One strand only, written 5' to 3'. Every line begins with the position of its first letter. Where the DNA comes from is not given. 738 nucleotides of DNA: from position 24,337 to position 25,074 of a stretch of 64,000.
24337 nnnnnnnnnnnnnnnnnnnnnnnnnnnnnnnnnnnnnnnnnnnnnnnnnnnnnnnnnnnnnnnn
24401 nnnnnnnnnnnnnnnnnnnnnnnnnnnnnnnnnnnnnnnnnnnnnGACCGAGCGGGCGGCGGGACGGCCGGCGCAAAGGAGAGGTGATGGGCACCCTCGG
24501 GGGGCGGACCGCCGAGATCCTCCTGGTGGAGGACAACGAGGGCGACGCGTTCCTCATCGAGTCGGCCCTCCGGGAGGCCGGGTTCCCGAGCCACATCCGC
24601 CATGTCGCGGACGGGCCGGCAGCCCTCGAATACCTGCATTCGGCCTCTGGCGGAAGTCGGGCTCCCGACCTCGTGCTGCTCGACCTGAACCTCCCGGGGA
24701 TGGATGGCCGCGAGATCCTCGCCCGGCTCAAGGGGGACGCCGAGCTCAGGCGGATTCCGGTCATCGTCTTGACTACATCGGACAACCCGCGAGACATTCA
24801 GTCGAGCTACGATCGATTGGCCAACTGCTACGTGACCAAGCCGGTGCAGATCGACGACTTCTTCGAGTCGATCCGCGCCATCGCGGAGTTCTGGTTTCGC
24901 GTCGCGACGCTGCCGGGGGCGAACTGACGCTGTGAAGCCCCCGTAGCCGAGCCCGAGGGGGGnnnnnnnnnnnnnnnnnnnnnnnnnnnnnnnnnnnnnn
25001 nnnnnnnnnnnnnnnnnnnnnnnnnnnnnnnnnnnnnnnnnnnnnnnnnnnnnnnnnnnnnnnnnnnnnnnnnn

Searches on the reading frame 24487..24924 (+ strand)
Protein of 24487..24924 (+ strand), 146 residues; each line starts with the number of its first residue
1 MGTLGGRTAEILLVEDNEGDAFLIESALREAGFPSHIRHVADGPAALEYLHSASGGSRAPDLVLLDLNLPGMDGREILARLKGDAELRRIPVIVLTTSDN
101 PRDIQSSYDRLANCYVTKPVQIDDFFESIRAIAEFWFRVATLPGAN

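Call 85: search_protein_families(library=pfam, proteins=[window:24487-24924:+], max_evalue=0.00001)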
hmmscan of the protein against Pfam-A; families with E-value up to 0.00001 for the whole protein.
seq(146 aa): 1 family
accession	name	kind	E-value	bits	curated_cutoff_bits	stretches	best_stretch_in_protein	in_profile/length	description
PF00072.30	Response_reg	-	3.2e-20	72.8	30.2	1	11-129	1-110/111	Response regulator receiver domain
